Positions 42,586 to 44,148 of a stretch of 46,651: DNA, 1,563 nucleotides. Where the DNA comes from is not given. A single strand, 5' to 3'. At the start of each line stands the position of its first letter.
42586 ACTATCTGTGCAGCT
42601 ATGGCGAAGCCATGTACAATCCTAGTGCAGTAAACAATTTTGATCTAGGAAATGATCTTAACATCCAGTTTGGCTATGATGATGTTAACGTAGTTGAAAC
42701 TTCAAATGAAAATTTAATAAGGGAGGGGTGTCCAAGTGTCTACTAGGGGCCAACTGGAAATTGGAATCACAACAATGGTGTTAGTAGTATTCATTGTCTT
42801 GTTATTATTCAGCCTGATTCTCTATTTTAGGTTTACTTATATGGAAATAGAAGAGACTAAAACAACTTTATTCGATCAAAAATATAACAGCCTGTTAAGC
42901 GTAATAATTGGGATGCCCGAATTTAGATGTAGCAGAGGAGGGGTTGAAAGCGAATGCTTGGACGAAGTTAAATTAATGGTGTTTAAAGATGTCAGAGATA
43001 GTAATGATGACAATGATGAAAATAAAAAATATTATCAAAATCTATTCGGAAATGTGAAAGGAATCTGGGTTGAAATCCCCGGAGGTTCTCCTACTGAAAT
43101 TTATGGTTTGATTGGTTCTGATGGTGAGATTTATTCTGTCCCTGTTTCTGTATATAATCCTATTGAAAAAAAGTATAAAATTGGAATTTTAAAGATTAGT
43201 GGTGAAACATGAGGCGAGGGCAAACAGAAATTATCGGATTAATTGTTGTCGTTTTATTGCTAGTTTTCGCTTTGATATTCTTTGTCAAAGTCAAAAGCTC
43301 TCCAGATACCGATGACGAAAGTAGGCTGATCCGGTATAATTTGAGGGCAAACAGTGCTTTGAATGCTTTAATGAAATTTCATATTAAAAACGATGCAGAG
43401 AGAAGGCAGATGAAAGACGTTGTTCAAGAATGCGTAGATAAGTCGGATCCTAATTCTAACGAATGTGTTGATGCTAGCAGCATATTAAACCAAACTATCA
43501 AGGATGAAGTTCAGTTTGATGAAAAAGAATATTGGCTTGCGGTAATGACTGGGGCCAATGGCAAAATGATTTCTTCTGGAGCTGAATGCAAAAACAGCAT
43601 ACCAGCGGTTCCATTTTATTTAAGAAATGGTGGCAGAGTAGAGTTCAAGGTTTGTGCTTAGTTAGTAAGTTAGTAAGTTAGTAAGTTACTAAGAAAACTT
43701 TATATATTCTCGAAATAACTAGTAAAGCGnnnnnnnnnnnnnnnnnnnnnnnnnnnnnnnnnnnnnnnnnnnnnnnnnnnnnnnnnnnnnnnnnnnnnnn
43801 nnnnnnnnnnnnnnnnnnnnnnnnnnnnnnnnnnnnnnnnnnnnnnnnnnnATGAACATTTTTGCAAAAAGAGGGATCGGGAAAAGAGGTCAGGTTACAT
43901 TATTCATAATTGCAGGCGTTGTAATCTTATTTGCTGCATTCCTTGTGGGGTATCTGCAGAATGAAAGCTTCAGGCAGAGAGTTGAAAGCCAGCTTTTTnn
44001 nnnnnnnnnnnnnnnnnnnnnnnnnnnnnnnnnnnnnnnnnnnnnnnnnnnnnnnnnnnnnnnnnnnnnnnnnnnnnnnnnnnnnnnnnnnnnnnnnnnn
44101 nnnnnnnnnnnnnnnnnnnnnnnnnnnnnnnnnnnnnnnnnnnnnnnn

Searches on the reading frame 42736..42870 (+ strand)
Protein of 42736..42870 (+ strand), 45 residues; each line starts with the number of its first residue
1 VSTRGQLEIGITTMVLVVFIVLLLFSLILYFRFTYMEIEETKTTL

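Call 83: search_protein_families(library=pfam, proteins=[window:42736-42870:+], max_evalue=10)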
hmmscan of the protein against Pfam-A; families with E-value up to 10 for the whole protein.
seq(45 aa): 7 families
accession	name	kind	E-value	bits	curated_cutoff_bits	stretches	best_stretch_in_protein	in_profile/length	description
PF15339.11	Afaf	-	0.0064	16.7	27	1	6-39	129-162/198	Acrosome formation-associated factor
PF15957.10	Comm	-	0.063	13.9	27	1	5-34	8-37/110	Commissureless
PF13800.11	Sigma_reg_N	-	0.075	13.8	26.3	1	11-41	13-43/91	Sigma factor regulator N-terminal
PF20682.3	Hanta_Gc_C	-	0.16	12.1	28.5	1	13-29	197-213/229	Hantavirus glycoprotein Gc, C-terminal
PF19325.4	RNF152_C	-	0.23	12.3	27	1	4-30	95-121/136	E3 ubiquitin-protein ligase RNF152 C-terminus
PF07219.19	HemY_N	-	0.41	11.2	31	1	5-34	8-37/107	HemY protein N-terminus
PF02416.21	TatA_B_E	-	4.3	7.1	21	1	9-25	1-17/53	mttA/Hcf106 family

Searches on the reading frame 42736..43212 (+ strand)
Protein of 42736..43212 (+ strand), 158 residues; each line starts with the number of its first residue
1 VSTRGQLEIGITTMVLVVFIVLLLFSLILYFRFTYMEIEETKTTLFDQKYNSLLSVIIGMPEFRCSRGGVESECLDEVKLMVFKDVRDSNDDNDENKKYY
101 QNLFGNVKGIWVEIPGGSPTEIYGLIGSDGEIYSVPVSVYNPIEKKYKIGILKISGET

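Call 10: search_protein_families(library=pfam, proteins=[window:42736-43212:+], max_evalue=0.01)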
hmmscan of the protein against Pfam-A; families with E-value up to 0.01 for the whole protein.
window:42736-43212:+ (158 aa): 0 families

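Call 53: search_protein_families(library=ncbifam, proteins=[window:42736-43212:+], max_evalue=1)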
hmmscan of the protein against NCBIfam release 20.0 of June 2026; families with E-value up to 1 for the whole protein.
window:42736-43212:+ (158 aa): 5 families
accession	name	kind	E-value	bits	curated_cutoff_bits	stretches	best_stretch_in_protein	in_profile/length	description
NF053670.1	bindosome_BasB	exception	0.06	13.3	230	1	10-40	6-36/129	bindosome assembly system protein BasB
NF033773.1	tellur_TrgA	subfamily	0.11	12.6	40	1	6-29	63-86/145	TrgA family protein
NF046000.1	MAG1210_fam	subfamily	0.12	11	275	0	125-151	519-547/550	MAG1210 family protein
NF011430.0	PRK14861.1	subfamily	0.93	9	62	1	8-25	4-21/61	twin arginine translocase protein A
NF045999.1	MAG1140_fam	equivalog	0.96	9.6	35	1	14-58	9-52/126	MAG1140 family protein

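Call 104: search_protein_families(library=phrogs, proteins=[window:42736-43212:+], max_evalue=0.01)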
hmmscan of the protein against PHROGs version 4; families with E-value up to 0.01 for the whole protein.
window:42736-43212:+ (158 aa): 0 families

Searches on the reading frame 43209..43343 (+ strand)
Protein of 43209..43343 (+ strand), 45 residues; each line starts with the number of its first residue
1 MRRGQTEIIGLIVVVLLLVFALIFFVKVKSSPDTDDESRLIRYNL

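Call 83: search_protein_families(library=pfam, proteins=[window:43209-43343:+], max_evalue=10)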
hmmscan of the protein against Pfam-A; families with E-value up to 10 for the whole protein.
seq(45 aa): 2 families
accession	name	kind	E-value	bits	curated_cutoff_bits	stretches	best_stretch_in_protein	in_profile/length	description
PF12911.12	OppC_N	-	0.023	15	23.9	1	8-25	17-34/53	N-terminal TM domain of oligopeptide transport permease C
PF17073.10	SafA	-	0.04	14.3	27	1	6-24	17-35/66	Two-component-system connector protein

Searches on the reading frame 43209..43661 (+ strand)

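Call 10: search_protein_families(library=pfam, proteins=[window:43209-43661:+], max_evalue=0.01)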
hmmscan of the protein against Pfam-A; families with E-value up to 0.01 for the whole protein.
window:43209-43661:+ (150 aa): 0 families

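Call 53: search_protein_families(library=ncbifam, proteins=[window:43209-43661:+], max_evalue=1)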
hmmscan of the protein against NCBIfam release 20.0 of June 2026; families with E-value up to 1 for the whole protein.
window:43209-43661:+ (150 aa): 3 families
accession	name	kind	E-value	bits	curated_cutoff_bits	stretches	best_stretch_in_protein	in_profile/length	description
TIGR02537.2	arch_flag_Nterm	domain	0.018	14.6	20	1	1-16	1-16/33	archaellin/type IV pilin N-terminal domain-containing protein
NF052642.1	amidase_SagB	exception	0.029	13.6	425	1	7-105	11-105/282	peptidoglycan release complex glucosaminidase SagB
NF033861.1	sm_mem_Ecr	equivalog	0.35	10.7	33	1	4-24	2-22/46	Ecr family regulatory small membrane protein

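Call 104: search_protein_families(library=phrogs, proteins=[window:43209-43661:+], max_evalue=0.01)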
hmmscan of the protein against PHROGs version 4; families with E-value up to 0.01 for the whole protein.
window:43209-43661:+ (150 aa): 0 families

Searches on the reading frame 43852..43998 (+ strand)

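Call 83: search_protein_families(library=pfam, proteins=[window:43852-43998:+], max_evalue=10)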
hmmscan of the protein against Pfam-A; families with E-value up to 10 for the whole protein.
seq(49 aa): 4 families
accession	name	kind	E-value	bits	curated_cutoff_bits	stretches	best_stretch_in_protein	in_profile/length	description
PF20088.4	DUF6480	-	0.018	15.4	25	1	13-35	52-74/78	Family of unknown function (DUF6480)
PF13400.11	Tad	-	0.045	14.5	22.3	1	13-32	1-20/47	Putative Flp pilus-assembly TadE/G-like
PF17382.7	Ycf70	-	0.075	13.9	25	1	17-44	31-58/89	Uncharacterized Ycf70-like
PF15875.10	DUF4731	-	0.2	12.3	27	1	10-35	43-67/75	Domain of unknown function (DUF4731)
